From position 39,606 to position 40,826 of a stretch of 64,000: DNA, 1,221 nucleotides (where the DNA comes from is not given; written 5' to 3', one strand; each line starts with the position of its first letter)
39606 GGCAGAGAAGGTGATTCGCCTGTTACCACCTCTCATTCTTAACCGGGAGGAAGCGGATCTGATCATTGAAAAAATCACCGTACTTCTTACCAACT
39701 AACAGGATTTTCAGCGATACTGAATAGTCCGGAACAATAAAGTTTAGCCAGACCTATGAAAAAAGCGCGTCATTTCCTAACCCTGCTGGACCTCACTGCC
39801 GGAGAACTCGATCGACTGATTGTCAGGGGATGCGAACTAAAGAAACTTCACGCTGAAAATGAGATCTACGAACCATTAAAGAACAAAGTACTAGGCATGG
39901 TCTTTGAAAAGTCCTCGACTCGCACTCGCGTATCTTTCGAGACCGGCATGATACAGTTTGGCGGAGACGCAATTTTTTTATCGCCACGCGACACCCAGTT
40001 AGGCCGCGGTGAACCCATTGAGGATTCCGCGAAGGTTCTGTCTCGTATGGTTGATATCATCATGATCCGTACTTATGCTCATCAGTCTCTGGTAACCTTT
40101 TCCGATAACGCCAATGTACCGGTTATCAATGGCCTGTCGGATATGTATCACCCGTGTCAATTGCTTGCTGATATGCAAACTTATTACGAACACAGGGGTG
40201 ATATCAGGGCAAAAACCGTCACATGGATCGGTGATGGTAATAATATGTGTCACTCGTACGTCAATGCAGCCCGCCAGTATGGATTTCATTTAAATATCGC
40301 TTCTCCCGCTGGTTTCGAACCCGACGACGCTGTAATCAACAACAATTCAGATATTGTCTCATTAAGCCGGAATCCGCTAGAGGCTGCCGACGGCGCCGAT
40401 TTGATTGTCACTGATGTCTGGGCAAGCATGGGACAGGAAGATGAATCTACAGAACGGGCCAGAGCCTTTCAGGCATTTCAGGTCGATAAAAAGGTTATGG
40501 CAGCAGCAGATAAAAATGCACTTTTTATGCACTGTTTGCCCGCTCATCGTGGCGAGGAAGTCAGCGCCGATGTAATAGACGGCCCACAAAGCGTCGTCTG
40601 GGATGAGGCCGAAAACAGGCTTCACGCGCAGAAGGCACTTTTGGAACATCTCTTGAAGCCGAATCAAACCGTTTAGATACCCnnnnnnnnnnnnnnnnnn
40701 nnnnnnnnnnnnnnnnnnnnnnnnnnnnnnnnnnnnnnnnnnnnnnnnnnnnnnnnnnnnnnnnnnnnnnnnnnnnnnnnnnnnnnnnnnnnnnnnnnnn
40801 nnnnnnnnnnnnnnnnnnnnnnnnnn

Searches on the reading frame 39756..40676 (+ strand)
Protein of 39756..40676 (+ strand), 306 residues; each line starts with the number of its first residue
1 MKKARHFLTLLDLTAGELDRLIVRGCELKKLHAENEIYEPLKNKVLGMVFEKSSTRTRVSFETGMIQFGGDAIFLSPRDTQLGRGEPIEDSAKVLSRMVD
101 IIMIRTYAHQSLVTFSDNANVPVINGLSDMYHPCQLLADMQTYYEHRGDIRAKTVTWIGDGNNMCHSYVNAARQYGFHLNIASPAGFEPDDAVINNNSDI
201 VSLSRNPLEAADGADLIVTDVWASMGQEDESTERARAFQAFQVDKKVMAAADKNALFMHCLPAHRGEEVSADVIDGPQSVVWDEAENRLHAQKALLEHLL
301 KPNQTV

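Call 16: search_protein_families(library=pfam, proteins=[window:39756-40676:+], max_evalue=0.1)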
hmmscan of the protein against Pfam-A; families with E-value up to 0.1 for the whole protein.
window:39756-40676:+ (306 aa): 2 families
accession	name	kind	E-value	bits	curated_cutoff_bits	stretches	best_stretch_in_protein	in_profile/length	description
PF00185.30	OTCace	-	6.7e-54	182.6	29.4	1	153-298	3-156/157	Aspartate/ornithine carbamoyltransferase, Asp/Orn binding domain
PF02729.26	OTCace_N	-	1.7e-46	158.4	29.9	1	5-145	1-148/148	Aspartate/ornithine carbamoyltransferase, carbamoyl-P binding domain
